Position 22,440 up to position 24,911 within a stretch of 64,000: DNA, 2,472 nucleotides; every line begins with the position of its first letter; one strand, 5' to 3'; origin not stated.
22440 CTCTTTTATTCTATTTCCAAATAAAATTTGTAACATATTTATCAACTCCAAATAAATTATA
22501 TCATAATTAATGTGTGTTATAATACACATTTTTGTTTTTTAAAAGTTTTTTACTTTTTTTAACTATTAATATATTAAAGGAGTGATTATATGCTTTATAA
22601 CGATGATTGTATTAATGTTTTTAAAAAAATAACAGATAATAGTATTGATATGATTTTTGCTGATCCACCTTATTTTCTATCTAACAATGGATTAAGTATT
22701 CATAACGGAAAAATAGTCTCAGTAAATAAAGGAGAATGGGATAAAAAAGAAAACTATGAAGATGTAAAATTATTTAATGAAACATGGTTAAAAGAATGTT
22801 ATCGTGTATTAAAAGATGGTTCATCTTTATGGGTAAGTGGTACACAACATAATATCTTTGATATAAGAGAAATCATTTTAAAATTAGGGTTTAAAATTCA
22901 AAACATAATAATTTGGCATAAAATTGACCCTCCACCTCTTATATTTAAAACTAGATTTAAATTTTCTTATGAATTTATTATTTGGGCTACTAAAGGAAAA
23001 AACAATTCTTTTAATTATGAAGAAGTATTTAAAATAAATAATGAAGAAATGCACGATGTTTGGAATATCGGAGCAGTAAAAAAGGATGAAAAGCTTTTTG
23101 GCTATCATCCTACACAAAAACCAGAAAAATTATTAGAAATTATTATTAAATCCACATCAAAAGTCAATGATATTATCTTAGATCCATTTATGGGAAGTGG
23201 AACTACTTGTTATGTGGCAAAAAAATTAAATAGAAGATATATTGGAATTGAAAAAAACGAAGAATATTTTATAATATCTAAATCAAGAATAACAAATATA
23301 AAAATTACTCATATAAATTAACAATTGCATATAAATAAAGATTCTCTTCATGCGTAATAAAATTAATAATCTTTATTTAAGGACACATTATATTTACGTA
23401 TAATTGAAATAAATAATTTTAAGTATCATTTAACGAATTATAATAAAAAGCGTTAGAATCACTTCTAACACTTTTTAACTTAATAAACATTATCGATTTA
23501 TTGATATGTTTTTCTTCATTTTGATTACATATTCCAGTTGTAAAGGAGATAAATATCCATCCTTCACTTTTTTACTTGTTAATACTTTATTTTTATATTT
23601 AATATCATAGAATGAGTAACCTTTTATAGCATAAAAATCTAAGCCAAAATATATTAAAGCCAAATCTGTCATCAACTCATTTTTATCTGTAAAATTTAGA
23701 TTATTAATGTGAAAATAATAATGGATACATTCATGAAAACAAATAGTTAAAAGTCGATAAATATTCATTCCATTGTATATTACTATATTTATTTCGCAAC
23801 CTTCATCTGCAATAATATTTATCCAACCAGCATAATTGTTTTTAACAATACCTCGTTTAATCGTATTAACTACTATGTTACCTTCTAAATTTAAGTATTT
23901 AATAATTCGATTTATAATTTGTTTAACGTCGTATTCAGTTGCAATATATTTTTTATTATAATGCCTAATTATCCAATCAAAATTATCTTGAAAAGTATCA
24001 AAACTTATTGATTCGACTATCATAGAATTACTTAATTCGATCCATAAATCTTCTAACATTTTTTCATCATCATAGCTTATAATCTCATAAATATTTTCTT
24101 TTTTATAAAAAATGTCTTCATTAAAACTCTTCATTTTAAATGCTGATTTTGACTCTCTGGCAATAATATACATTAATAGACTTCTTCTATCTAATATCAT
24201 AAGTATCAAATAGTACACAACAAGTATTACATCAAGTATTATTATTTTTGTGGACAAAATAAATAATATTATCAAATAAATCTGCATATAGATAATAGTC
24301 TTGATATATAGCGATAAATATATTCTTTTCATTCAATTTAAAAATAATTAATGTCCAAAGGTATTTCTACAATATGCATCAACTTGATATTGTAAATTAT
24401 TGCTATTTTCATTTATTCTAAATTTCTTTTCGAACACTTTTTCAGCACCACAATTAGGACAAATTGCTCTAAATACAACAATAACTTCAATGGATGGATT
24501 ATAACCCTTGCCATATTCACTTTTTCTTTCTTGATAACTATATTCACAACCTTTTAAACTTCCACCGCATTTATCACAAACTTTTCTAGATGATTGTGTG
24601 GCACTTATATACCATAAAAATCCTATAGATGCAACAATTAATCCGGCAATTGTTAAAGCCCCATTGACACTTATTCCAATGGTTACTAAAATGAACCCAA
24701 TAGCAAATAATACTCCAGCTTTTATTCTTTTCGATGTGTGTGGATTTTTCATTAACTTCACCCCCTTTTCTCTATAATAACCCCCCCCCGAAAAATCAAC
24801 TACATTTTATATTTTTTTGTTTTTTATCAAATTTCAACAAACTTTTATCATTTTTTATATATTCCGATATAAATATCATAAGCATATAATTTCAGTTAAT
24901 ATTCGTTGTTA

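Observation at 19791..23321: DpnII-type GATC restriction-modification locus with three methyltransferases, one fused to an XRE HTH domain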

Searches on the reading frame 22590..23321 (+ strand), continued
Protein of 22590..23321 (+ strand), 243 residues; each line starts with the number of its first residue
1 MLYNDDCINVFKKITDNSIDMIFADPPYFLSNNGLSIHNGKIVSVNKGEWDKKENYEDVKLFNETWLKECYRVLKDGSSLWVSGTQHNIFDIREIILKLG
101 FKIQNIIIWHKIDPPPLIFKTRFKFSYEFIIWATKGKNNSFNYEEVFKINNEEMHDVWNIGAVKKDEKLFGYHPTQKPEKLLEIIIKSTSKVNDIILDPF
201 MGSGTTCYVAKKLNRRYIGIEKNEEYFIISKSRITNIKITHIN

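Call 58: search_dna_similar(query=window:22590-23321:+, collection=plasmids, mode=protein, max_rows=15)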
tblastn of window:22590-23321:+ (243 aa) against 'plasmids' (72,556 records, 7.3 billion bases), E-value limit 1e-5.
The search stops at 5000 records and this limit was reached: more records match than are counted here, and every count below describes the 5000 best-scoring records only.
Records with a match: at least 5000; places in all: 5129; records where one place covers at least 80% of the query: 4999.
Best place of each record, by identity: <60% 5000.
By first word of the organism name: Escherichia 3566; Salmonella 478; Klebsiella 240; Enterobacter 217; Shigella 191; Burkholderia 122; Citrobacter 31; Serratia 22; Azospirillum 12; Lactiplantibacillus 7; and 50 more.
By predicted mobility (MOB-suite, as given by PLSDB): conjugative 3830; non-mobilizable 652; mobilizable 518.
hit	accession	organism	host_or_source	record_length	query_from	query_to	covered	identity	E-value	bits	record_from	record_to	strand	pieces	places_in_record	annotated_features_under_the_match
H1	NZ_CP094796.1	Staphylococcus aureus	Camel,Skin swab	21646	2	236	97%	49.4%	1e-67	233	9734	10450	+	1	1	site-specific DNA-methyltransferase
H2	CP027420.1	Staphylococcus cohnii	Homo sapiens,peripheral blood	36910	2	236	97%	49.4%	1e-67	233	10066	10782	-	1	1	site-specific DNA-methyltransferase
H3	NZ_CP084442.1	Staphylococcus lugdunensis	Homo sapiens,pure culture,abdominal ...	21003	2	238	98%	48.5%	2e-67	231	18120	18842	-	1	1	site-specific DNA-methyltransferase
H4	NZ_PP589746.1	Lactococcus sp.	Bacterial culture,Dairy environment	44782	1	234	96%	47.9%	5e-62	216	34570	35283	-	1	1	site-specific DNA-methyltransferase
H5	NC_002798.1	Lactococcus lactis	-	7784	1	234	96%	47.1%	2e-61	214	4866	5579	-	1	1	site-specific DNA-methyltransferase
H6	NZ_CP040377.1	Lactiplantibacillus plantarum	cell culture,Angelica gigas Nakai root ...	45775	2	238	98%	45.2%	9e-55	196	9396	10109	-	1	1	site-specific DNA-methyltransferase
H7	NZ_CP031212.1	Levilactobacillus brevis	-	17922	2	238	98%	44.8%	2e-54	194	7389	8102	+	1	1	site-specific DNA-methyltransferase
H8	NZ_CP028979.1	Lactiplantibacillus plantarum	liquid feed,pig feed from feed plant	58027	2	238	98%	44.8%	2e-54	194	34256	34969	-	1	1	site-specific DNA-methyltransferase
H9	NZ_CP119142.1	Neisseria gonorrhoeae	Homo sapiens,whole organism,synovial ...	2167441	1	234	96%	44.8%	5e-56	199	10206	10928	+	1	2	none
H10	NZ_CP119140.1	Neisseria gonorrhoeae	Homo sapiens,whole organism,blood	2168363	1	234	96%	44.8%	5e-56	199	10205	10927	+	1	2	none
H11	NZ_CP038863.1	Campylobacter jejuni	mouse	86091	2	233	79%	50.8%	3e-30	191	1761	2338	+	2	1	none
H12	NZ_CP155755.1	Sphingomonas parapaucimobilis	Chinese cabbage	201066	6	226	91%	43.7%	2e-52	189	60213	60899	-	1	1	site-specific DNA-methyltransferase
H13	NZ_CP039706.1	Clostridium butyricum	Homo sapiens,isolation from The first ...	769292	6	236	95%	41.4%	2e-42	160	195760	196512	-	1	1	site-specific DNA-methyltransferase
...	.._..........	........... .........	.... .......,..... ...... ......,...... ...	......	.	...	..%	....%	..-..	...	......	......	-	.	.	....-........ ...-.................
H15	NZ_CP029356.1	Azospirillum thermophilum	cell culture,hot spring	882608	6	240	97%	39.6%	4e-50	182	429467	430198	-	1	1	site-specific DNA-methyltransferase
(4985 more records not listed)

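Call 81: search_protein_families(library=padloc, proteins=[window:22590-23321:+], max_evalue=0.001)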
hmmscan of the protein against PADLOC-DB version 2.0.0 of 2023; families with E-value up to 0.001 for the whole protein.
window:22590-23321:+ (243 aa): 73 families (the best 25 are shown)
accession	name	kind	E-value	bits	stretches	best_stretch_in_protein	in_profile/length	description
PDLC03371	MTase_II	-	6.6e-88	292.6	1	2-238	13-256/260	Type II methyltransferase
PDLC03216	MTase_II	-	4.6e-71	237.7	1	3-238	15-259/364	Type II methyltransferase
PDLC03738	oMTase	-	5.4e-61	204.4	1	4-238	25-269/376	orphan methyltransferase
PDLC03299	MTase_II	-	5.4e-45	152.1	2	155-235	178-258/296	Type II methyltransferase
PDLC03302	MTase_II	-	4.6e-44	149.2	1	2-238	7-264/626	Type II methyltransferase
PDLC03387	MTase_II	-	1.8e-39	133.6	2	98-235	137-276/289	Type II methyltransferase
PDLC03353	MTase_II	-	2.5e-36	123.5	1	2-236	12-252/260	Type II methyltransferase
PDLC03339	MTase_II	-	1.7e-34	117.3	2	153-237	190-274/399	Type II methyltransferase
PDLC03265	MTase_II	-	2.2e-29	100.9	2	145-233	241-327/333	Type II methyltransferase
PDLC03228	MTase_II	-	3.6e-27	93.7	2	172-237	143-208/227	Type II methyltransferase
PDLC03279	MTase_II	-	1.3e-26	91.1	1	3-234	360-584/587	Type II methyltransferase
PDLC03320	MTase_II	-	6.4e-26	89.2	2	155-238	195-278/289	Type II methyltransferase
PDLC03230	MTase_II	-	2.1e-25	87.8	2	154-230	202-278/360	Type II methyltransferase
PDLC03379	MTase_II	-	2.9e-25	87.6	1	5-236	24-243/267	Type II methyltransferase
PDLC03238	MTase_II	-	2.9e-23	80.6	2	2-101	126-214/428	Type II methyltransferase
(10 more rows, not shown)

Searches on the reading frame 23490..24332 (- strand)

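Call 4: search_protein_families(library=pfam, proteins=[window:23490-24332:-], max_evalue=0.01)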
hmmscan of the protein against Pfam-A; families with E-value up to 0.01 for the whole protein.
window:23490-24332:- (280 aa): 0 families

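Call 5: search_protein_families(library=ncbifam, proteins=[window:23490-24332:-], max_evalue=0.01)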
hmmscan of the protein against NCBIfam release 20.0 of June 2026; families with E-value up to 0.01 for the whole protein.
window:23490-24332:- (280 aa): 1 family
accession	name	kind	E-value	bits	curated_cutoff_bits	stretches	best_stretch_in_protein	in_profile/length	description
NF003339.0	PRK04351.1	equivalog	0.00054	19.6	113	1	174-223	41-90/149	SprT family protein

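Call 81: search_protein_families(library=padloc, proteins=[window:23490-24332:-], max_evalue=0.001)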
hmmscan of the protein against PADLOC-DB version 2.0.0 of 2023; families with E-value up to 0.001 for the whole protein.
window:23490-24332:- (280 aa): 0 families

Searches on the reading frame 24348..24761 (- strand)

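Call 4: search_protein_families(library=pfam, proteins=[window:24348-24761:-], max_evalue=0.01)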
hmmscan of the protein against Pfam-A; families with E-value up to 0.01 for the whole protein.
window:24348-24761:- (137 aa): 4 families
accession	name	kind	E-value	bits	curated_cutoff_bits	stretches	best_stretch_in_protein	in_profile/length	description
PF05191.20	ADK_lid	-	0.0013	19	26.6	0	60-69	22-31/36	Adenylate kinase, active site lid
PF12773.13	DZR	-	0.0014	19.2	27.3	1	55-112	8-38/45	Double zinc ribbon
PF06906.16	DUF1272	-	0.0051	17.3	25.3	0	96-107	39-50/57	Protein of unknown function (DUF1272)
PF14353.12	CpXC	-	0.0063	17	25.4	0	96-126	35-65/121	CpXC protein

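Call 5: search_protein_families(library=ncbifam, proteins=[window:24348-24761:-], max_evalue=0.01)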
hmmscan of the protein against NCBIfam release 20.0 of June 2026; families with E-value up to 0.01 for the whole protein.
window:24348-24761:- (137 aa): 2 families
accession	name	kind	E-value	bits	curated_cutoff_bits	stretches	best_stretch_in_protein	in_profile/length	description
NF058603.1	SCO2097_fam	equivalog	0.00046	20.5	110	1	5-62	35-93/129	SCO2097 family morphological protein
NF033497.1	rubre_like_arch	subfamily_domain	0.0018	18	32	0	52-70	9-27/34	rubrerythrin-like domain-containing protein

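Call 81: search_protein_families(library=padloc, proteins=[window:24348-24761:-], max_evalue=0.001)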
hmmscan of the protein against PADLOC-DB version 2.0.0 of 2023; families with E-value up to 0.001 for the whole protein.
window:24348-24761:- (137 aa): 0 families
